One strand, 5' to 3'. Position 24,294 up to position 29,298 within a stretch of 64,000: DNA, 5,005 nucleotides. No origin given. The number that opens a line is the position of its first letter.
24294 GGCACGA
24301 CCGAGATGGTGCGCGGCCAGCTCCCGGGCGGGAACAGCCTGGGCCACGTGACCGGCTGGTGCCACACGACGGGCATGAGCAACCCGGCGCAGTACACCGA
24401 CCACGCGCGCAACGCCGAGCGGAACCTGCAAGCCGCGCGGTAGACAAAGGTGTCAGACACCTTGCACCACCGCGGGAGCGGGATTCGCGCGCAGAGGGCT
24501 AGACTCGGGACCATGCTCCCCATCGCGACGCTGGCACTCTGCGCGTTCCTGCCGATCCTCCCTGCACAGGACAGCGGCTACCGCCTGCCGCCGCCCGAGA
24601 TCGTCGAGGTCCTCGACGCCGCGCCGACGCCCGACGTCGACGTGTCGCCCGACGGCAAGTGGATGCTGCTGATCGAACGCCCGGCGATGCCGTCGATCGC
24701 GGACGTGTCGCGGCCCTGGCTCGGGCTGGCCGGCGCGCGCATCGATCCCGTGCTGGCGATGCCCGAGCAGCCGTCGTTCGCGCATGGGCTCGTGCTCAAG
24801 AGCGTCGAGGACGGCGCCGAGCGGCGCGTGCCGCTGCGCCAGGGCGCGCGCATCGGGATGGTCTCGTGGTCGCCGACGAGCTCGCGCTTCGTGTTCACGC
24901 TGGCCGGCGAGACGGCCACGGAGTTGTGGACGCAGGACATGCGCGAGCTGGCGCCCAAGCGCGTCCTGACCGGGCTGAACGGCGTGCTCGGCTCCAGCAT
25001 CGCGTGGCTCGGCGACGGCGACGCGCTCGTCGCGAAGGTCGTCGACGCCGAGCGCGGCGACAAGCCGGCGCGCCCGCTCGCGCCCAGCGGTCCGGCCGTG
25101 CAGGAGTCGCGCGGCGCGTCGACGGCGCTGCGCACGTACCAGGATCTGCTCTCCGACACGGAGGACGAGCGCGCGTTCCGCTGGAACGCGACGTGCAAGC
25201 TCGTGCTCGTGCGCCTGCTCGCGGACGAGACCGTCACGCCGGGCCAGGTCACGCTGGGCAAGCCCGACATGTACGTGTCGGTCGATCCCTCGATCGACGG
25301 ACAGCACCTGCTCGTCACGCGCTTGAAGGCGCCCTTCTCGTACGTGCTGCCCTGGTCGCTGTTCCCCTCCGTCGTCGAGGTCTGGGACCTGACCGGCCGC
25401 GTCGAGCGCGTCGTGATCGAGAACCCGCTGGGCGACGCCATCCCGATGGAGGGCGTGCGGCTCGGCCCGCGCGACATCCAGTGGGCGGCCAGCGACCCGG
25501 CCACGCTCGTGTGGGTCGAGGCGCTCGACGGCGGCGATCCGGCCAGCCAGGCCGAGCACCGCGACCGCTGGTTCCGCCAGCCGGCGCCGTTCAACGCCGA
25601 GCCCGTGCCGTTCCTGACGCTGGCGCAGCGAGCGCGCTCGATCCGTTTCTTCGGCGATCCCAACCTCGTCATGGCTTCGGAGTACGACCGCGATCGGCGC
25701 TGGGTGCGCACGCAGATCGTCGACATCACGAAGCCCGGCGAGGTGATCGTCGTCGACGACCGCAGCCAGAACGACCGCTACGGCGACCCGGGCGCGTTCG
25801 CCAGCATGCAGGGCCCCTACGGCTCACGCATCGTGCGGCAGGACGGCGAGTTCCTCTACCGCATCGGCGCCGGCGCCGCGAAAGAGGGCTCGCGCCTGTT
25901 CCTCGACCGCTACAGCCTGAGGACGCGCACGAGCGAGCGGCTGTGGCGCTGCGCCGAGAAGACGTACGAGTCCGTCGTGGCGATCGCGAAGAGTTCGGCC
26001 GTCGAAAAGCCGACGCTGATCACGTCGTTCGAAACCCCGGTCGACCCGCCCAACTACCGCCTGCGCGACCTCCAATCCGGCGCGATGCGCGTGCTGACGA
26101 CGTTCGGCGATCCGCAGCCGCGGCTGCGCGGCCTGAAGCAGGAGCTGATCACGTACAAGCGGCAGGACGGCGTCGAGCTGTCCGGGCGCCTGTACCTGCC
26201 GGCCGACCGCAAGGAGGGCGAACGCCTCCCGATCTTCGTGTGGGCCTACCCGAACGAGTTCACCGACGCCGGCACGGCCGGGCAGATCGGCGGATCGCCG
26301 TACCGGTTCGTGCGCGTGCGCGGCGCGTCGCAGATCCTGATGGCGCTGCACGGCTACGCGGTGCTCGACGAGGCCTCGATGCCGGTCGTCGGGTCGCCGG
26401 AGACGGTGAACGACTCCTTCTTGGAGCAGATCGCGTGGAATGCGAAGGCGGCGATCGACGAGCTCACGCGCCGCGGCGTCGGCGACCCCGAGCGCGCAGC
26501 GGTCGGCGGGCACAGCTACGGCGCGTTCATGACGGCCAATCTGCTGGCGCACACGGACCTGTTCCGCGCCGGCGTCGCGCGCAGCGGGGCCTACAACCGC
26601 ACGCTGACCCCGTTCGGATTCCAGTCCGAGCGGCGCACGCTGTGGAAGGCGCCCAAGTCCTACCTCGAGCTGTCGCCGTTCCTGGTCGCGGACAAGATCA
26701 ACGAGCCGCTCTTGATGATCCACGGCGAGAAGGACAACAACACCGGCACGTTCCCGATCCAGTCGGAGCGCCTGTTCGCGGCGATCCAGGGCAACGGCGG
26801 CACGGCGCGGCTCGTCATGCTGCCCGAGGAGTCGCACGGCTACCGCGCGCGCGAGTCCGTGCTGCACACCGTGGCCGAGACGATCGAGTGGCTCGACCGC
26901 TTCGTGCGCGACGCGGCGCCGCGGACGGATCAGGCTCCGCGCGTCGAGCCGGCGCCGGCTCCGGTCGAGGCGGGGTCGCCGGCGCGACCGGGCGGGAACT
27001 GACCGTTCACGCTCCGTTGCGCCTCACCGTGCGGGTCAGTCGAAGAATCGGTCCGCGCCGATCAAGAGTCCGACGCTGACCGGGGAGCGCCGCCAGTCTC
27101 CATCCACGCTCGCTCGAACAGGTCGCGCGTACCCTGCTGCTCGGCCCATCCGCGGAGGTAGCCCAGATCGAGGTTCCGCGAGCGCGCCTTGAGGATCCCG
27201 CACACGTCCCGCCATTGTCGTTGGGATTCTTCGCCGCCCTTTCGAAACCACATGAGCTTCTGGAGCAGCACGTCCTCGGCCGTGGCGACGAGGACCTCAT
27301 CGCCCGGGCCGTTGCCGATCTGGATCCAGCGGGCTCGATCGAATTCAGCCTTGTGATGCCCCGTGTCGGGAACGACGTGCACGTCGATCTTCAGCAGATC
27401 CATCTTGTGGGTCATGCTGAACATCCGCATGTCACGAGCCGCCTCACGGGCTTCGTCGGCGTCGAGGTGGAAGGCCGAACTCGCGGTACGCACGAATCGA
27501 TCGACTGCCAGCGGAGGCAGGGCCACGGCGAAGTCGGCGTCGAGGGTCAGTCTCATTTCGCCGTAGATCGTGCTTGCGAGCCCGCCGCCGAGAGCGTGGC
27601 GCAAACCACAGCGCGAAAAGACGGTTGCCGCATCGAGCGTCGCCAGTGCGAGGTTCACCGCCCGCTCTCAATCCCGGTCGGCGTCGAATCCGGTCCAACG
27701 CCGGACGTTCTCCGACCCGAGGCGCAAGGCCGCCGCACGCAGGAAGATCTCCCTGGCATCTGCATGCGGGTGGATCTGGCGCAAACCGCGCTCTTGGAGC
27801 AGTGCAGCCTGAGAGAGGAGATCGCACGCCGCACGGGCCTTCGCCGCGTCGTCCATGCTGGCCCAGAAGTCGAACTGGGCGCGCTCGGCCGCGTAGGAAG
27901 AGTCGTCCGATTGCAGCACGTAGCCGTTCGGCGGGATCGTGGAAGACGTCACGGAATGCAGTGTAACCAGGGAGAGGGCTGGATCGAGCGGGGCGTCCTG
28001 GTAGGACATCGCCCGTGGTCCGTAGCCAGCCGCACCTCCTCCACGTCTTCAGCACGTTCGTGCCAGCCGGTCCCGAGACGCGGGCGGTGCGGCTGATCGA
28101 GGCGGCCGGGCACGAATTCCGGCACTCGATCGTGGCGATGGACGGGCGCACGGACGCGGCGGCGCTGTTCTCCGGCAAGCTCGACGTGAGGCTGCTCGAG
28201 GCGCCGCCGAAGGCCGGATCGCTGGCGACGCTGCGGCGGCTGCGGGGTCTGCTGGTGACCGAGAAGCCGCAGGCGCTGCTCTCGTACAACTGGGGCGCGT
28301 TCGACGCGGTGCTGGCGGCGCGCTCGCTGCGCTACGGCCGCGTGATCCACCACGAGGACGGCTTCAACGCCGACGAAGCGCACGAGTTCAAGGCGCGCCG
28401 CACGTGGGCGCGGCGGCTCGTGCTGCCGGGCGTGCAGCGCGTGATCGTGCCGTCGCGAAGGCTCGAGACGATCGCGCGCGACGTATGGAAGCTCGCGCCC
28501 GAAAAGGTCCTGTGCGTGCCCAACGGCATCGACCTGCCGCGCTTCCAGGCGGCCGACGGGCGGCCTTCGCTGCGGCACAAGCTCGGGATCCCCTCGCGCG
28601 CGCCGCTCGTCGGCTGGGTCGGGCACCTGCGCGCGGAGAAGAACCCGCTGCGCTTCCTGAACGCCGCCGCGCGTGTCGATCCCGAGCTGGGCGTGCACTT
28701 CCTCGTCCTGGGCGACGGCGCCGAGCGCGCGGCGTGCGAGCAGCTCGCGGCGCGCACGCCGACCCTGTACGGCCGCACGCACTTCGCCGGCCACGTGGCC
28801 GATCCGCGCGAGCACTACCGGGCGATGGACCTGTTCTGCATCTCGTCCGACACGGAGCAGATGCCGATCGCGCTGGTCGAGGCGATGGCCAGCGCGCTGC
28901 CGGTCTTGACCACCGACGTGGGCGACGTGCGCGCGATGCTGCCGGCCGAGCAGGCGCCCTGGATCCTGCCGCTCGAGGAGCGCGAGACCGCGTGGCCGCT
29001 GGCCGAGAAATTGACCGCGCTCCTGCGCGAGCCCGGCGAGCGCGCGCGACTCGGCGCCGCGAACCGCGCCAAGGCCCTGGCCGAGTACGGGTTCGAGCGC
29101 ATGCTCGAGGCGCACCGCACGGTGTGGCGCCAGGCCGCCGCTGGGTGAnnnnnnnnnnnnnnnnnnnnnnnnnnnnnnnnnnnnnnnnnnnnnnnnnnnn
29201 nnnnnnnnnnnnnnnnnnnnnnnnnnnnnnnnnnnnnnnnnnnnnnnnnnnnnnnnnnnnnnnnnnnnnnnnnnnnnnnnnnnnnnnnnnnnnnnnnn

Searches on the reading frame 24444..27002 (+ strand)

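Call 30: search_protein_families(library=pfam, proteins=[window:24444-27002:+], max_evalue=0.001)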
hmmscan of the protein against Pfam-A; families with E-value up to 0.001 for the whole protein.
window:24444-27002:+ (852 aa): 1 family
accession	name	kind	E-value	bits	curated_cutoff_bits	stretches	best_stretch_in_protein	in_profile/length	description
PF00326.27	Peptidase_S9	-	1.7e-22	80.4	22.6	1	669-820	50-209/213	Prolyl oligopeptidase family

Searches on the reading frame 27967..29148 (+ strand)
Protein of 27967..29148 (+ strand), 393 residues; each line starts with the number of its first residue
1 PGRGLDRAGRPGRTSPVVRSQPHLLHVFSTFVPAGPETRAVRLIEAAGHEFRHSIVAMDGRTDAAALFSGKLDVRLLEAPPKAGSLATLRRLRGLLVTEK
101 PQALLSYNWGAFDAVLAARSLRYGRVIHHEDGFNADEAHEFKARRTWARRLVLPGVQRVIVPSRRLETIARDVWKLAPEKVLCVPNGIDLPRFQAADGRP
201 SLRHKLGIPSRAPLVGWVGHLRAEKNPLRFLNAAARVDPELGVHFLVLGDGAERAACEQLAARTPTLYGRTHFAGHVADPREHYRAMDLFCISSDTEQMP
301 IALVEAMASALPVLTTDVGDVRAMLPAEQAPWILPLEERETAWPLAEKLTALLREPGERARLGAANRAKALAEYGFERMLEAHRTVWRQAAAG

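Call 30: search_protein_families(library=pfam, proteins=[window:27967-29148:+], max_evalue=0.001)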
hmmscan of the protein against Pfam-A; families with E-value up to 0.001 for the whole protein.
window:27967-29148:+ (393 aa): 5 families
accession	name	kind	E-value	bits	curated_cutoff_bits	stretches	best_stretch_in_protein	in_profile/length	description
PF13692.12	Glyco_trans_1_4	-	3e-23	83.1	27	1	213-353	2-140/142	Glycosyl transferases group 1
PF00534.26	Glycos_transf_1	-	2.2e-21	76.6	26.4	1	200-367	3-170/172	Glycosyl transferases group 1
PF13579.12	Glyco_trans_4_4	-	3.9e-12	47.2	29.7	1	39-187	6-158/158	Glycosyl transferase 4-like domain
PF13439.12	Glyco_transf_4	-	4.8e-11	43.4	28.5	1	37-190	5-168/170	Glycosyltransferase Family 4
PF13524.12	Glyco_trans_1_2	-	9.8e-05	22.8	25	1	231-380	6-139/144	Glycosyl transferase-like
